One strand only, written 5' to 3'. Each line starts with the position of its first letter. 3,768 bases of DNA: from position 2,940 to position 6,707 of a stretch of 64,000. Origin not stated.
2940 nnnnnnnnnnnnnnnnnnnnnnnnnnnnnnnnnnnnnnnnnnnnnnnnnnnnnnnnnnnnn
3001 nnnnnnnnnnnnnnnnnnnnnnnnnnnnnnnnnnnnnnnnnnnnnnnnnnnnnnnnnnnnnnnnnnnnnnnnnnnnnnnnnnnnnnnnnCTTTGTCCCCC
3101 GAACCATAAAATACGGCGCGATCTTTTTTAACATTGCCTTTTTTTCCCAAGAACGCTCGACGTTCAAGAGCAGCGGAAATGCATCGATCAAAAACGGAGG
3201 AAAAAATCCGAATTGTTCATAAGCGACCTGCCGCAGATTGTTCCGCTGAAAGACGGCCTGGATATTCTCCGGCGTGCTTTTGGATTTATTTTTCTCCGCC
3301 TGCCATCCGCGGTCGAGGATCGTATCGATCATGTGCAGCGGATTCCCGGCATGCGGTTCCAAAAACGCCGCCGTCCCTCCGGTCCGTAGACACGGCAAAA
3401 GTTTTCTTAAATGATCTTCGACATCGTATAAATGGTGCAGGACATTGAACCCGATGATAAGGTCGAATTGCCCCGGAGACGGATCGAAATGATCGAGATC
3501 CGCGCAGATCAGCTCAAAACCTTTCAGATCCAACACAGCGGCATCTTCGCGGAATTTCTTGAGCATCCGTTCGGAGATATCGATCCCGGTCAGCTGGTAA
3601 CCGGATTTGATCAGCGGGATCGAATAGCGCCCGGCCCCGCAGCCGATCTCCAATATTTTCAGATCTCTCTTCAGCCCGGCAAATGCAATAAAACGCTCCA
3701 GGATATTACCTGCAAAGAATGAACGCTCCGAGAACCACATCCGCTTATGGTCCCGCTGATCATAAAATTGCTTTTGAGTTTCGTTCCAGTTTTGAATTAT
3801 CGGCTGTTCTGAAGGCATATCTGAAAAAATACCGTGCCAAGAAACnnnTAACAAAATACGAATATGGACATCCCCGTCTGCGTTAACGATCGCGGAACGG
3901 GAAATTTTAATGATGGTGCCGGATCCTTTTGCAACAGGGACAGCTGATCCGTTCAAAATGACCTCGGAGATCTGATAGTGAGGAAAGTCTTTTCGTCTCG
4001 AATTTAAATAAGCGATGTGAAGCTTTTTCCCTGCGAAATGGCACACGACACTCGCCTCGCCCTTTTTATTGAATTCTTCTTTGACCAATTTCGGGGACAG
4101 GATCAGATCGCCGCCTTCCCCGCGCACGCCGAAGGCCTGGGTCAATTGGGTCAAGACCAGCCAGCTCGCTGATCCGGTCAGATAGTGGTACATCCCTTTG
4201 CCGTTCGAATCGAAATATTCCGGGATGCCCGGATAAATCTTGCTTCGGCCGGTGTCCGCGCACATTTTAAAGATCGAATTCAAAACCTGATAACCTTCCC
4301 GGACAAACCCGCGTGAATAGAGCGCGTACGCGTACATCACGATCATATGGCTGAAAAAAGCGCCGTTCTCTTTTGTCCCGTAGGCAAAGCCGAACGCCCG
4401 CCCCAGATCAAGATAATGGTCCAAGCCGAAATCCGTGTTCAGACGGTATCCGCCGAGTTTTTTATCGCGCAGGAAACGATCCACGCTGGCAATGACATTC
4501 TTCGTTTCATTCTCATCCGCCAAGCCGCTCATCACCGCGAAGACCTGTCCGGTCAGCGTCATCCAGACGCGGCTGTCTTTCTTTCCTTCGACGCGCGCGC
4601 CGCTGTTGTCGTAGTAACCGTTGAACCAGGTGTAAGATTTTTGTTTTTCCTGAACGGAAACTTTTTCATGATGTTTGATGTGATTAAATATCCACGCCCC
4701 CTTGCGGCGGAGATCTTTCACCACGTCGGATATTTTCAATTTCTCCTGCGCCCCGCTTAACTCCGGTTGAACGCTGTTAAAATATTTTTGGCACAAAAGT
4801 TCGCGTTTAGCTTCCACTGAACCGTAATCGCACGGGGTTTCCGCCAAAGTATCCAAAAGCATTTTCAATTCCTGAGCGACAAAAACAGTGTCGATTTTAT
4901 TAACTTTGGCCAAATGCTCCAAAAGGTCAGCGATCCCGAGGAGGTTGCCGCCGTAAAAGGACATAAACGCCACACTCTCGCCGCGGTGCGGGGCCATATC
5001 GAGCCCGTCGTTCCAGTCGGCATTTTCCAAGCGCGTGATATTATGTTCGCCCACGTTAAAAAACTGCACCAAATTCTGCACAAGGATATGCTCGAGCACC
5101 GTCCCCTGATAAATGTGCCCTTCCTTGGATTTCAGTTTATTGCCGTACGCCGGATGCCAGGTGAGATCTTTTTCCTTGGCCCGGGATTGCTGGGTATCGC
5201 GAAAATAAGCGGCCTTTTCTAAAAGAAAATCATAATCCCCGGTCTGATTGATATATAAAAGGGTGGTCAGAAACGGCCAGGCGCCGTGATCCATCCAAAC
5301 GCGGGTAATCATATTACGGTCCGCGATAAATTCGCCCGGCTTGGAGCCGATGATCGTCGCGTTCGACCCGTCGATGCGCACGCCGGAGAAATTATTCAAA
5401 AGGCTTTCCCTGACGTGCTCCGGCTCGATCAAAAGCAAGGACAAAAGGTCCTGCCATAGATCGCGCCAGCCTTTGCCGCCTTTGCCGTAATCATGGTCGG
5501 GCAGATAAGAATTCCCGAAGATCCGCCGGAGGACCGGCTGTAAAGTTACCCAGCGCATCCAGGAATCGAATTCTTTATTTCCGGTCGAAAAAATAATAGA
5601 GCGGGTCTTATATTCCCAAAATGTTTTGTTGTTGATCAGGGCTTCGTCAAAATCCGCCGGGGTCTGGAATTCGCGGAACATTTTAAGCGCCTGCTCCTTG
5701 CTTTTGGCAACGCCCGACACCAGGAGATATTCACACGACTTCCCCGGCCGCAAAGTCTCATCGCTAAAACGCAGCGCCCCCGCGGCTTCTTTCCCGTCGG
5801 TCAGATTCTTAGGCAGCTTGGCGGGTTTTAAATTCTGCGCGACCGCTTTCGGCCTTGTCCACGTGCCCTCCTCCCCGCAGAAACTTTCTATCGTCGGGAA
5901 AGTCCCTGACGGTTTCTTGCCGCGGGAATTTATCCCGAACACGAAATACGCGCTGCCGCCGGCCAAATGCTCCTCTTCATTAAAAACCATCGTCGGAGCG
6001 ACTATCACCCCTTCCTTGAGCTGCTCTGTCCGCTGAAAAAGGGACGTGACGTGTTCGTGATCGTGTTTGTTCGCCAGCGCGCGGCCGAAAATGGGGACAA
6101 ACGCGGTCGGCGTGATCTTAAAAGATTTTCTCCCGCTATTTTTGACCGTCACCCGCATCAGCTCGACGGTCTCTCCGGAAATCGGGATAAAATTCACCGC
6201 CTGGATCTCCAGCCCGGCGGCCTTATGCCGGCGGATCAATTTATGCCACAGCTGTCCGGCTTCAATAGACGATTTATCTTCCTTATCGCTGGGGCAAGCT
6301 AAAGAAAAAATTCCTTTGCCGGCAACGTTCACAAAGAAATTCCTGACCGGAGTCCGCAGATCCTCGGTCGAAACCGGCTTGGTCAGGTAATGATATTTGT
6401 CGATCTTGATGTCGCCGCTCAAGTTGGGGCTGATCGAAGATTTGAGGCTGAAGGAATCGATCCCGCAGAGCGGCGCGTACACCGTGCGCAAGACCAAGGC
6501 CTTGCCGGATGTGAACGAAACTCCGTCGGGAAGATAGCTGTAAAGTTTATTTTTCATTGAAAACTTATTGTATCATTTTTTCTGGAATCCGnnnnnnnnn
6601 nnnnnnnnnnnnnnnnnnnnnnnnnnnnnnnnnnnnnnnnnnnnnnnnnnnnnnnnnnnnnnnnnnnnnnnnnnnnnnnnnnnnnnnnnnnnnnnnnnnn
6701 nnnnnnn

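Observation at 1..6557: Methyltransferase::GT2 fusion with a second methyltransferase, a GT-C-like membrane protein and a 903-aa glycosidase-like protein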

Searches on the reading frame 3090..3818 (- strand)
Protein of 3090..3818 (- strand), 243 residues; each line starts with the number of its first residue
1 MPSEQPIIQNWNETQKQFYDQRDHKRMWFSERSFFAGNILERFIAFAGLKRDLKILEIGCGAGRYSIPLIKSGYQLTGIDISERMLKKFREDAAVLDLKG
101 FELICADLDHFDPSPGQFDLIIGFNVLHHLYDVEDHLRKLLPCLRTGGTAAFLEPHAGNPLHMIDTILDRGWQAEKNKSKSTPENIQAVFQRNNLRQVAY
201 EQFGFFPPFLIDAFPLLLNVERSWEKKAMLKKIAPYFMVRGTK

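Call 6: search_protein_families(library=pfam, proteins=[window:3090-3818:-], max_evalue=0.01)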
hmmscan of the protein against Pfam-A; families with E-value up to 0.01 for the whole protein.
window:3090-3818:- (243 aa): 13 families
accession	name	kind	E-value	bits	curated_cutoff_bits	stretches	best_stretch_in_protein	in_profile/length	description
PF13649.12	Methyltransf_25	-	7.4e-19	68.7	27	1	55-148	1-97/97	Methyltransferase domain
PF08241.18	Methyltransf_11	-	3.3e-18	66.5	21.2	1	56-152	1-95/95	Methyltransferase domain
PF08242.18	Methyltransf_12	-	2.1e-17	64.1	30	1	56-149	1-97/98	Methyltransferase domain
PF13489.12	Methyltransf_23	-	1.3e-16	61.2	27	1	40-199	9-154/164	Methyltransferase domain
PF13847.12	Methyltransf_31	-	3.5e-16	59.6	27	1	50-162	2-114/145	Methyltransferase domain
PF01209.24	Ubie_methyltran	-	1.6e-06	28.1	20.1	1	46-154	42-153/233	ubiE/COQ5 methyltransferase family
PF08003.17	Methyltransf_9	-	4.2e-05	23.1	23.8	1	52-150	116-215/315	Protein of unknown function (DUF1698)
PF03848.20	TehB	-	5.2e-05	23.2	20.4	1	53-130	32-108/193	Tellurite resistance protein TehB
PF05891.18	Methyltransf_PK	-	0.00011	22.2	27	1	47-172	51-178/218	AdoMet dependent proline di-methyltransferase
PF05401.17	NodS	-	0.00012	22.4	24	1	40-144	31-136/201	Nodulation protein S (NodS)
PF05175.20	MTS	-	0.0013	18.9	23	1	52-122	32-103/170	Methyltransferase small domain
PF02353.26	CMAS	-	0.0018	18.1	27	1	47-140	58-152/273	Mycolic acid cyclopropane synthetase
PF07942.18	CARME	-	0.0099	15.7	27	0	16-86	20-92/268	Carnosine N-methyltransferase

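Call 8: search_protein_families(library=ncbifam, proteins=[window:3090-3818:-], max_evalue=0.01)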
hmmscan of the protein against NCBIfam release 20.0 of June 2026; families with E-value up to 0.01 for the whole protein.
window:3090-3818:- (243 aa): 43 families (the best 25 are shown)
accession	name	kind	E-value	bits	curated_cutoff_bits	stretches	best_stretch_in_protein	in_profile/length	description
TIGR01983.1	UbiG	equivalog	2.6e-14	53.1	102.95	1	51-150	49-149/228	bifunctional 2-polyprenyl-6-hydroxyphenol methylase/3-demethylubiquinol 3-O-methyltransferase UbiG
TIGR02021.1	BchM-ChlM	equivalog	2.5e-12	46.7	158.9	1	53-136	56-136/218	magnesium protoporphyrin IX methyltransferase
NF043040.1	corrin_prot_MT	hypoth_equivalog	3e-12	46.4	180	1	50-149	40-144/216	corrinoid protein-associated methyltransferase CpaM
NF041820.1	daptide_MTase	equivalog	8.7e-12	45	175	1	54-122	39-109/243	daptide-type RiPP biosynthesis methyltransferase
TIGR02072.1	BioC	equivalog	9.8e-12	45.2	184.95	1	51-159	34-139/244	malonyl-ACP O-methyltransferase BioC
NF045882.1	PLipidMtase_Leg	equivalog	3.8e-10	39.9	390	1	49-148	40-139/207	phospholipid N-methyltransferase PmtA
NF045667.1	MTase_DVU1556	equivalog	5e-10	39.2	155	1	40-150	11-117/213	DVU_1556 family methyltransferase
NF040539.1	AST_met_ArsM_2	exception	3.4e-09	36.9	240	1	31-152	36-163/262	putative arsinothricin biosynthesis methyltransferase ArsM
NF002463.0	PRK01683.1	equivalog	4.2e-09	36.4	297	1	48-162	28-139/258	trans-aconitate 2-methyltransferase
NF008264.0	PRK11036.1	equivalog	2.4e-08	33.8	366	1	48-152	42-147/261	tRNA uridine 5-oxyacetic acid(34) methyltransferase CmoM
TIGR04345.1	ovoA_Cterm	equivalog_domain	4.3e-08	33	170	1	38-87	28-77/242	putative 4-mercaptohistidine N1-methyltransferase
NF011529.0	PRK14968.1-3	equivalog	7e-08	32.1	162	1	50-141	33-121/198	putative methyltransferase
TIGR04290.1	meth_Rta_06860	hypoth_equivalog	9.7e-08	31.7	300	1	54-130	52-128/226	TIGR04290 family methyltransferase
NF041536.1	ArsM_DUF2284_UU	exception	1.1e-07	30.6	575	1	51-149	76-177/459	arsenite methyltransferase/DUF2284 domain selenoprotein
NF007610.0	PRK10258.1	equivalog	1.4e-07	31.1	342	1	48-156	39-142/251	malonyl-ACP O-methyltransferase BioC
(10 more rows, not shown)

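Call 73: search_solved_structures(query=window:3090-3818:-, max_evalue=0.0001)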
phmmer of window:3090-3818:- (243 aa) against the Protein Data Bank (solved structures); distinct sequences matched with E-value up to 0.0001: 36.
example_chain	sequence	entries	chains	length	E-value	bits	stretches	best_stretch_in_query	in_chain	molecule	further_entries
5wp4_A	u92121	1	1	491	1.7e-10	44.1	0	41-151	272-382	Phosphoethanolamine N-methyltransferase 1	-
3mgg_A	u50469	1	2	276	5.4e-10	42.4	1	52-158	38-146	Methyltransferase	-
5wp5_A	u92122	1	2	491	2e-09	40.5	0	40-151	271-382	Phosphomethylethanolamine N-methyltransferase 2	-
3l8d_A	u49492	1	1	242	3.9e-09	39.6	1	10-150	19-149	Methyltransferase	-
9rfr_A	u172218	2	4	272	1e-07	35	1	45-152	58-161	Ubiquinone biosynthesis O-methyltransferase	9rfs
1ve3_A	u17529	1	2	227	5e-07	32.7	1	48-134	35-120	hypothetical protein PH0226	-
6uv6_A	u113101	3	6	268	6.3e-07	32.4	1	36-153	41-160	D-glucose O-methyltransferase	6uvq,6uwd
3bus_A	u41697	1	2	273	8.3e-07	32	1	39-153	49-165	Methyltransferase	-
7bgg_A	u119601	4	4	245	1.8e-06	30.8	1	54-144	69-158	heterocyclic toxin methyltransferase (Rv0560c) | 2-heptyl-1-hydroxyquinolin-4(1H)-one methyltransferase | Uncharacterized protein Rv0560c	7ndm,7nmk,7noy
6mro_A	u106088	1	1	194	4.3e-06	29.6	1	48-148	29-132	methyl transferase from Methanosarcina acetivorans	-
1wzn_A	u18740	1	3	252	4.5e-06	29.6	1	49-142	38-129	SAM-dependent methyltransferase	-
8gdu_A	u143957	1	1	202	4.5e-06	29.5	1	48-149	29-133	Methyltransferase domain-containing protein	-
2yqz_A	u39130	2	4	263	5.3e-06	29.3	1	54-148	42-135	Hypothetical protein TTHA0223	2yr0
2gh1_A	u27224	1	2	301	5.7e-06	29.2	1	50-170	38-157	Methyltransferase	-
3gu3_A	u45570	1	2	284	6.3e-06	29.1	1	51-170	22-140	Methyltransferase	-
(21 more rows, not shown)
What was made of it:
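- MT243 shows weak similarity to the chain terminator WbdD (call 73).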

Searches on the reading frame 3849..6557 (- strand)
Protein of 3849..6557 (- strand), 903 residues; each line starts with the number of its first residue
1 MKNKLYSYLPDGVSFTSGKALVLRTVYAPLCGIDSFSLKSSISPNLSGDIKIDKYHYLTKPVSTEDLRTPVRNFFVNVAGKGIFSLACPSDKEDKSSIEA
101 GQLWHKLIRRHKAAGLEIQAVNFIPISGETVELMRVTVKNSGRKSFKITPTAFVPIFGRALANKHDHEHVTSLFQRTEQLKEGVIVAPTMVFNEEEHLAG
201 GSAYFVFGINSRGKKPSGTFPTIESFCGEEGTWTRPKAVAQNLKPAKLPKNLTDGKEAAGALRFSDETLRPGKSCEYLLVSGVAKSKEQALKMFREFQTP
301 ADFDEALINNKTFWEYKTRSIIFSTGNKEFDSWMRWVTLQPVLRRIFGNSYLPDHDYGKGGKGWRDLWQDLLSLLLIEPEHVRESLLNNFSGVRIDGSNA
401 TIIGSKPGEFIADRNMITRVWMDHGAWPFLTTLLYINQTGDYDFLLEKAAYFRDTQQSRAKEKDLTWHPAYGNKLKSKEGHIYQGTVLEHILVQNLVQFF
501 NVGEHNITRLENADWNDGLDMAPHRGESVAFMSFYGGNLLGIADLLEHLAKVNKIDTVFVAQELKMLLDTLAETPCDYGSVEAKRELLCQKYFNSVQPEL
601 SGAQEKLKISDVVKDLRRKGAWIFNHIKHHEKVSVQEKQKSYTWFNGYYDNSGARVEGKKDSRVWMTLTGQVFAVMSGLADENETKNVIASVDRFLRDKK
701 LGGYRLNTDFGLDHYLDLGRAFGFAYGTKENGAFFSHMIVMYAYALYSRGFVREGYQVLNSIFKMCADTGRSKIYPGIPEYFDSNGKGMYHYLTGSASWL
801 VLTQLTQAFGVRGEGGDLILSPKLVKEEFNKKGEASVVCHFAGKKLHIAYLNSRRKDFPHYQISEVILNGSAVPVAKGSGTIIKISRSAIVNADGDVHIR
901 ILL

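Call 6: search_protein_families(library=pfam, proteins=[window:3849-6557:-], max_evalue=0.01)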
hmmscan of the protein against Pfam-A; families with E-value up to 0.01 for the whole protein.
window:3849-6557:- (903 aa): 2 families
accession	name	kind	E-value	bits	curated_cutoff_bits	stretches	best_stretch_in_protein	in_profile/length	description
PF17167.11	Glyco_hydro_94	-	1.9e-24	86.6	27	3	642-802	246-412/420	Glycosyl hydrolase 94 superfamily, catalytic domain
PF06165.18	GH94_b-supersand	-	7.8e-09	35.8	23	1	109-282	89-251/251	Glycosyl hydrolase 94, supersandwich domain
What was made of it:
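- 3846..6557 (-): GH94 laminaribiose-phosphorylase homologue, 903 aa. It is an adjacent gene judged NOT to belong to the glycosylation cassette. Pfam GH94 domains (call 6).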

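Call 8: search_protein_families(library=ncbifam, proteins=[window:3849-6557:-], max_evalue=0.01)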
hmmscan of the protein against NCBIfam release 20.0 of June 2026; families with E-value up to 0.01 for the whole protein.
window:3849-6557:- (903 aa): 0 families

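Call 27: search_solved_structures(query=window:3849-6557:-, max_evalue=1, show_alignments=1)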
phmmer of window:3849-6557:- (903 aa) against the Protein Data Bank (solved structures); distinct sequences matched with E-value up to 1: 19.
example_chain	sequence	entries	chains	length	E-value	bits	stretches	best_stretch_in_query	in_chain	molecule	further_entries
6ggy_A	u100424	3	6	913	5.4e-276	921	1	27-898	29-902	Laminaribiose phosphorylase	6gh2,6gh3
8ho9_A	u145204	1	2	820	2.2e-19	71.9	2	111-458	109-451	Cellobiose phosphorylase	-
8rf9_A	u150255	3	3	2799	2.2e-19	71.9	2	605-826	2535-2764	Cyclic beta 1-2 glucan synthetase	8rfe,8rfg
8rf0_A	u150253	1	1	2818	2.2e-19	71.9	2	605-826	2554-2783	Cyclic beta-(1,2)-glucan synthase NdvB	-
8hob_A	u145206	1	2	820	3.5e-19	71.3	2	111-459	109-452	Cellobiose phosphorylase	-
3qde_A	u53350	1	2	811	8.6e-19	70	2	111-458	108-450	Cellobiose phosphorylase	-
8ho7_A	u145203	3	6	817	8.9e-19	69.9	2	111-458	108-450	Cellobiose phosphorylase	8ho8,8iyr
8bou_A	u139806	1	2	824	2.2e-13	52.1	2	646-855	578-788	N,N'-diacetylchitobiose phosphorylase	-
4zle_A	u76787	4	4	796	8.4e-12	46.8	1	643-874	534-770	Putative b-glycan phosphorylase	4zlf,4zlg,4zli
1v7v_A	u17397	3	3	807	1.1e-11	46.4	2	115-391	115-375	chitobiose phosphorylase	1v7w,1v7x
3s4c_A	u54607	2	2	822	4.3e-11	44.5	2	112-451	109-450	Lactose Phosphorylase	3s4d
2cqs_A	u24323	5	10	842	4.9e-11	44.3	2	112-450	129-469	Cellobiose Phosphorylase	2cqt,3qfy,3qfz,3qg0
3rrs_A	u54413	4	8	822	4.9e-11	44.3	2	112-451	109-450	Cellobiose phosphorylase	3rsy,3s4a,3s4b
3acs_A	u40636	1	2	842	7.2e-11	43.8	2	112-451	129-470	Cellobiose Phosphorylase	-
3afj_A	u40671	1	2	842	1.8e-10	42.4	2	112-451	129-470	Cellobiose Phosphorylase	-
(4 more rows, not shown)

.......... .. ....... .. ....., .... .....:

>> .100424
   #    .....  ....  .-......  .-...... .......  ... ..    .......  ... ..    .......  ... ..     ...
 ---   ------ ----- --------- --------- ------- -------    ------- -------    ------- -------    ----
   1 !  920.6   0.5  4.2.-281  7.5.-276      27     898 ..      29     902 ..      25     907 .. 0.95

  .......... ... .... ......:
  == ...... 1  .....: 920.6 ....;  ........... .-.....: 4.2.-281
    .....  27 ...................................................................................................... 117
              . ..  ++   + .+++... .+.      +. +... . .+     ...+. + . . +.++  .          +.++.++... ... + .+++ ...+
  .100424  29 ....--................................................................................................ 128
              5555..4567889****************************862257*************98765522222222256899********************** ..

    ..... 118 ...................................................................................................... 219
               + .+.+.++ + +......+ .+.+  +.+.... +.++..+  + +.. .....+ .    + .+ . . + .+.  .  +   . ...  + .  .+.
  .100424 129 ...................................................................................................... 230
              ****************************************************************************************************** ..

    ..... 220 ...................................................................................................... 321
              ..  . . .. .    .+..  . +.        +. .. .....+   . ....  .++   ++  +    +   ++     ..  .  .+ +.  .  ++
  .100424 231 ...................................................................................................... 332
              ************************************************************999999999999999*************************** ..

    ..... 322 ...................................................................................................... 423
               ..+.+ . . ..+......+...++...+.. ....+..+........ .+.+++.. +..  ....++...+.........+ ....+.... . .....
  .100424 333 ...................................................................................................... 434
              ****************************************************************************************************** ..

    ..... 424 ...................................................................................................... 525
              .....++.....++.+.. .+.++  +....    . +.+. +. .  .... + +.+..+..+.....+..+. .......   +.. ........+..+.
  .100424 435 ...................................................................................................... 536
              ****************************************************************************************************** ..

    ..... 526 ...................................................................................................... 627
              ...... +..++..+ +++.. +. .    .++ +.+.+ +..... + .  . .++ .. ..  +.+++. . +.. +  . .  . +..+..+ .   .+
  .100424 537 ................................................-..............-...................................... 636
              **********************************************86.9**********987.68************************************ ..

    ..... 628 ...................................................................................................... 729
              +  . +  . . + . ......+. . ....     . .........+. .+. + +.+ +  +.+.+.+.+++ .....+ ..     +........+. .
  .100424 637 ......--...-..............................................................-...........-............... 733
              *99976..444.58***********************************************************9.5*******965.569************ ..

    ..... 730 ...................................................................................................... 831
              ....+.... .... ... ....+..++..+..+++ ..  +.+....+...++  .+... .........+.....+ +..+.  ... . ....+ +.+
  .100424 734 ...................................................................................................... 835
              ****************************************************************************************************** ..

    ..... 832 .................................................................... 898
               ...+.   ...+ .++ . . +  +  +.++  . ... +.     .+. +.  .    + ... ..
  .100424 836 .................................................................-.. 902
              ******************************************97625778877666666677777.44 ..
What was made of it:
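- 3846..6557 (-): PDB 6GGY at E 5.4e-276 and 921 bits, residues 27-898 aligned, with the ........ and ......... segments conserved (call 27).
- On GH94 laminaribiose phosphorylase: The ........, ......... and LTGSASW segments are identical (call 27).
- Checked: E 5.4e-276 to a solved structure for the 903-aa protein (call 27).
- The protein is a full-length close homologue of a cytoplasmic catabolic laminaribiose phosphorylase (call 27).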
